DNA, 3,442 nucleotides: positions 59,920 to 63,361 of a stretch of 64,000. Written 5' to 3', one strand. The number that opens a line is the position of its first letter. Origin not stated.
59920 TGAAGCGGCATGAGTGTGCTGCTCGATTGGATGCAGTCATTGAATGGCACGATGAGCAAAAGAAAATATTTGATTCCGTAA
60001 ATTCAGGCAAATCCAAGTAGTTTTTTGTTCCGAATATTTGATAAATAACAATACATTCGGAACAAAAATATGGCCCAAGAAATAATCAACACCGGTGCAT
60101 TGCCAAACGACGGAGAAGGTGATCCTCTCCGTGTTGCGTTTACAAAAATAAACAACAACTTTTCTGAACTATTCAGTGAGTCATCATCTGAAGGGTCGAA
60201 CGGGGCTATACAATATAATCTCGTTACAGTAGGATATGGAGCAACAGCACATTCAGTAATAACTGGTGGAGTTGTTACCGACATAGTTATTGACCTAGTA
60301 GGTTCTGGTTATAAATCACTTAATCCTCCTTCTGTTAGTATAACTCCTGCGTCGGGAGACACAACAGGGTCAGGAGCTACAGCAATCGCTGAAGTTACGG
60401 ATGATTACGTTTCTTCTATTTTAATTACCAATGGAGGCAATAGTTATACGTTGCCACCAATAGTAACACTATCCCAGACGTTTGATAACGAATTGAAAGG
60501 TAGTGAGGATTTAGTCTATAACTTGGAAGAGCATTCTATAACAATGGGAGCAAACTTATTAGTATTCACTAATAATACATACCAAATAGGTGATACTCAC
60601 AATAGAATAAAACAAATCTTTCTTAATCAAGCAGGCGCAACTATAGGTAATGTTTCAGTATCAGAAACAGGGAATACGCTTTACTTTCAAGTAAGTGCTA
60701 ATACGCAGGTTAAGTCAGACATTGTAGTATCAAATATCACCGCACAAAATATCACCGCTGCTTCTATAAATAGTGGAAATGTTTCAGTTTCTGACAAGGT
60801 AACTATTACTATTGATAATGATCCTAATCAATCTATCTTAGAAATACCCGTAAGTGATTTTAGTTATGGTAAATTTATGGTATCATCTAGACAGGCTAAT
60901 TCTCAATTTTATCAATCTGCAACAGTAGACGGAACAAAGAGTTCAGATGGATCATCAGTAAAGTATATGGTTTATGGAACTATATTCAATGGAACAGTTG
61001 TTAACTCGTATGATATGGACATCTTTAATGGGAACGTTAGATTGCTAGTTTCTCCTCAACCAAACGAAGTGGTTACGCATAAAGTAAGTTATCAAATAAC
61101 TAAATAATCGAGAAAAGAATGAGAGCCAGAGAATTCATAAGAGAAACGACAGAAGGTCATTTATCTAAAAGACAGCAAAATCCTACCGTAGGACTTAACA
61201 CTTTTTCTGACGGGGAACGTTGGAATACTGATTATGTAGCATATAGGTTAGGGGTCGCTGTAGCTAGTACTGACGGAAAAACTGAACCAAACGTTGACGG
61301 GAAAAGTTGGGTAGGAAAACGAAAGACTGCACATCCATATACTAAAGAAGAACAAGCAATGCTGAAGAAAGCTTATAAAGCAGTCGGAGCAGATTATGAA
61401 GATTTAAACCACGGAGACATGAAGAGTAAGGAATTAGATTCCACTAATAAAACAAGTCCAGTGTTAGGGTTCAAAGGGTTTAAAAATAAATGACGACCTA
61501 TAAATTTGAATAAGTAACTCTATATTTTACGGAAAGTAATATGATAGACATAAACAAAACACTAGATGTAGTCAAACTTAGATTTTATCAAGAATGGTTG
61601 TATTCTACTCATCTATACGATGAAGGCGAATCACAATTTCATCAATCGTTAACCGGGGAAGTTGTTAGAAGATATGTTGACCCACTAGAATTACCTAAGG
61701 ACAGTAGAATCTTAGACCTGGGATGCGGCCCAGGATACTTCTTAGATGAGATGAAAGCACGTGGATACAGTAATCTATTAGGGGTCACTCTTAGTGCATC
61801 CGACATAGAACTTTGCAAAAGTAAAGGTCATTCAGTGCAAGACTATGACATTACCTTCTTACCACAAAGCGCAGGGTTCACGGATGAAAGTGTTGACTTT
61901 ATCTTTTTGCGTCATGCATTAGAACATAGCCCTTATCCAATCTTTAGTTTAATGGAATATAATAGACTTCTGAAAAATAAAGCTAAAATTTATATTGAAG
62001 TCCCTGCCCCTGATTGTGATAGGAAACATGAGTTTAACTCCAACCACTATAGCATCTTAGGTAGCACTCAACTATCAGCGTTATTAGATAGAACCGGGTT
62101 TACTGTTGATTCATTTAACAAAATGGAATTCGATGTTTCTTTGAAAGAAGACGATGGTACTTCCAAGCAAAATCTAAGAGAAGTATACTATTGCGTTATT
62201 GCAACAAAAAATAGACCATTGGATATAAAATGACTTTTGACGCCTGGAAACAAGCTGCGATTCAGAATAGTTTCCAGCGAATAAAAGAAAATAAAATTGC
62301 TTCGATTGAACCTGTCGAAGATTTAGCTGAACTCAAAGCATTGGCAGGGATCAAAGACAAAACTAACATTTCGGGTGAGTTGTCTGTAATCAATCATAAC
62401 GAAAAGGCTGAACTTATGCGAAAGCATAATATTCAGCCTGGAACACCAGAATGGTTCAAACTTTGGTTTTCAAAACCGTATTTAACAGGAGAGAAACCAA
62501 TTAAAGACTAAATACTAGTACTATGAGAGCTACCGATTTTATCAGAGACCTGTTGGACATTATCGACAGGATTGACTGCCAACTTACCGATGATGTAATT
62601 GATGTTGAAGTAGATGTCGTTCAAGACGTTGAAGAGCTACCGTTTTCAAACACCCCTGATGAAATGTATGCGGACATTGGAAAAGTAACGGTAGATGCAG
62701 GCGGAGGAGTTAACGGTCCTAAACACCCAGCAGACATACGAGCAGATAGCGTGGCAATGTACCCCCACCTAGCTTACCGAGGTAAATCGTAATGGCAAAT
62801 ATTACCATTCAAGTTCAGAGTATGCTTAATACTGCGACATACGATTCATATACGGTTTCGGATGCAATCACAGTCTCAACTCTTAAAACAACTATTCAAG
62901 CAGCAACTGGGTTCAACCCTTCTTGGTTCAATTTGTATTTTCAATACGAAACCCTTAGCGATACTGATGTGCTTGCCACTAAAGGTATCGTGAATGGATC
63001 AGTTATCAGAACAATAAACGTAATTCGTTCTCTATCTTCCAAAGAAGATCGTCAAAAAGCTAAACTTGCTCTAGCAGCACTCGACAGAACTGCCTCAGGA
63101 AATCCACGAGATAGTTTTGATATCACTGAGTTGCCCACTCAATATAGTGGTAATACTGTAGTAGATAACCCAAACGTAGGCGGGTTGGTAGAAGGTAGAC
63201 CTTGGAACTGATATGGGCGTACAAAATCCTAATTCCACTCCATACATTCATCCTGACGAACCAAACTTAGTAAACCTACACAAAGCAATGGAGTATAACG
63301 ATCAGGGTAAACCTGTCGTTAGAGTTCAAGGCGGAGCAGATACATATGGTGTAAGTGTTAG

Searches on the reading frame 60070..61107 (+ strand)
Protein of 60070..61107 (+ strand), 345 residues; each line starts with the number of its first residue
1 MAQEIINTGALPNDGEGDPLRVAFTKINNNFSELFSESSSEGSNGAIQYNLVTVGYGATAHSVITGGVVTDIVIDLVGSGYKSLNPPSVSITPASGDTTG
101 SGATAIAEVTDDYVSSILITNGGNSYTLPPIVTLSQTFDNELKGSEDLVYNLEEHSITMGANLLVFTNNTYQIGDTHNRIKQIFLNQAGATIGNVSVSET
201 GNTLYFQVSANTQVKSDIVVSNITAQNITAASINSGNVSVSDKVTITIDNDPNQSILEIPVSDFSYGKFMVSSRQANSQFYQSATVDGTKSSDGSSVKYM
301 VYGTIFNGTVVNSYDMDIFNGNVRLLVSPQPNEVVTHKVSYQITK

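Call 82: search_protein_families(library=pfam, proteins=[window:60070-61107:+], max_evalue=0.001)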
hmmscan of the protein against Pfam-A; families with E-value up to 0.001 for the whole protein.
window:60070-61107:+ (345 aa): 0 families

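Call 85: search_protein_families(library=phrogs, proteins=[window:60070-61107:+], max_evalue=0.001)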
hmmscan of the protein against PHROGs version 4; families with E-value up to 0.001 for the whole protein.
window:60070-61107:+ (345 aa): 6 families
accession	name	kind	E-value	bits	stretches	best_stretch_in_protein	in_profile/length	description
phrog_701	-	head and packaging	1.7e-09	34.9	1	55-135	1191-1264/6136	virion structural protein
phrog_19630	-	head and packaging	1e-08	34.4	1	54-137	1186-1262/1266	virion structural protein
phrog_460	-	connector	8.8e-08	32.2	1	40-172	201-311/385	head closure Hc2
phrog_8859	-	unknown function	9e-08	32.4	1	1-39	1-39/400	-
phrog_677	-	tail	1.6e-06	28.8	1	1-250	1-190/412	baseplate wedge tail fiber protein connector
phrog_958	-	tail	1.2e-05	24.9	1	4-37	3-36/606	baseplate wedge subunit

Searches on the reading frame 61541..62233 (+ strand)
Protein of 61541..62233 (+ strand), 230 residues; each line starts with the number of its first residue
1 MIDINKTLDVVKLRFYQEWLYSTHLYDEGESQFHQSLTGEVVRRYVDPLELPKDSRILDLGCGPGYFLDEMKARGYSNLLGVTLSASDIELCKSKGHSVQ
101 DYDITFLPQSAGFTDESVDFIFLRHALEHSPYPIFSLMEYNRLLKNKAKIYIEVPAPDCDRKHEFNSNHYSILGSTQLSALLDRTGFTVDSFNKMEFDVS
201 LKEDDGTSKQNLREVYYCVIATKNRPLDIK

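Call 82: search_protein_families(library=pfam, proteins=[window:61541-62233:+], max_evalue=0.001)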
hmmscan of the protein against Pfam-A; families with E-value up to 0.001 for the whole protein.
window:61541-62233:+ (230 aa): 7 families
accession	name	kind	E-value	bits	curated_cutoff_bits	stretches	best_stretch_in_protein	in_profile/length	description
PF13489.12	Methyltransf_23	-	7.9e-19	68.4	27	1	46-190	13-162/164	Methyltransferase domain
PF08241.18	Methyltransf_11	-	8.6e-14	52.4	21.2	1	58-152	1-95/95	Methyltransferase domain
PF13649.12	Methyltransf_25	-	1.4e-09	38.9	27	1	57-146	1-95/97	Methyltransferase domain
PF13847.12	Methyltransf_31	-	1.8e-08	34.6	27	1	53-156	3-113/145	Methyltransferase domain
PF07021.18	MetW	-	2.3e-08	34.3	21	1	52-143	12-101/193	Methionine biosynthesis protein MetW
PF08242.18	Methyltransf_12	-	4.3e-07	31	30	1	58-148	1-96/98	Methyltransferase domain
PF02353.26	CMAS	-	7.4e-06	25.9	27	1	17-97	27-106/273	Mycolic acid cyclopropane synthetase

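Call 84: search_protein_families(library=ncbifam, proteins=[window:61541-62233:+], max_evalue=0.001)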
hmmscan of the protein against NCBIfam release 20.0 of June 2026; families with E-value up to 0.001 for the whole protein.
window:61541-62233:+ (230 aa): 10 families
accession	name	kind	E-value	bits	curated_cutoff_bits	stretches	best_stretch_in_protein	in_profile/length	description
NF045667.1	MTase_DVU1556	equivalog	5.4e-10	39.1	155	1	41-192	10-165/213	DVU_1556 family methyltransferase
TIGR02081.1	metW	equivalog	2.1e-09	37.2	189.5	1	51-139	11-97/194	methionine biosynthesis protein MetW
TIGR01934.1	MenG_MenH_UbiE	subfamily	8.3e-06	25.3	158.35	1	44-159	30-149/223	ubiquinone/menaquinone biosynthesis methyltransferase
TIGR00452.1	TIGR00452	equivalog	9.4e-06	24.7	275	1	53-154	117-221/316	tRNA 5-methoxyuridine(34)/uridine 5-oxyacetic acid(34) synthase CmoB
TIGR01983.1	UbiG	equivalog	9.7e-06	25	102.95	1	52-153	48-152/228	bifunctional 2-polyprenyl-6-hydroxyphenol methylase/3-demethylubiquinol 3-O-methyltransferase UbiG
NF040703.1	cyclopro_CfaB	exception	4.2e-05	22.5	650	1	10-96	117-202/393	C17 cyclopropane fatty acid synthase CfaB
NF001244.0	PRK00216.1-5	equivalog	4.6e-05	22.8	216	1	46-152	41-153/236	bifunctional demethylmenaquinone methyltransferase/2-methoxy-6-polyprenyl-1,4-benzoquinol methylase UbiE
TIGR02072.1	BioC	equivalog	0.00044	20.1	184.95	1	52-122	33-102/244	malonyl-ACP O-methyltransferase BioC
NF040539.1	AST_met_ArsM_2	exception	0.00079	19.3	240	1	14-147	20-158/262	putative arsinothricin biosynthesis methyltransferase ArsM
TIGR04290.1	meth_Rta_06860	hypoth_equivalog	0.00086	18.8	300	0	55-152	51-150/226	TIGR04290 family methyltransferase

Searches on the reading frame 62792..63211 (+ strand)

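Call 83: search_protein_families(library=pfam, proteins=[window:62792-63211:+], max_evalue=0.001)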
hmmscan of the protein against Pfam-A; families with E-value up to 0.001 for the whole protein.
window:62792-63211:+ (139 aa): 1 family
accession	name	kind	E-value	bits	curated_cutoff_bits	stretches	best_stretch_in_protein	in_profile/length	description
PF00240.29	ubiquitin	-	5.6e-05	23.3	25.4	1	20-72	13-65/72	Ubiquitin family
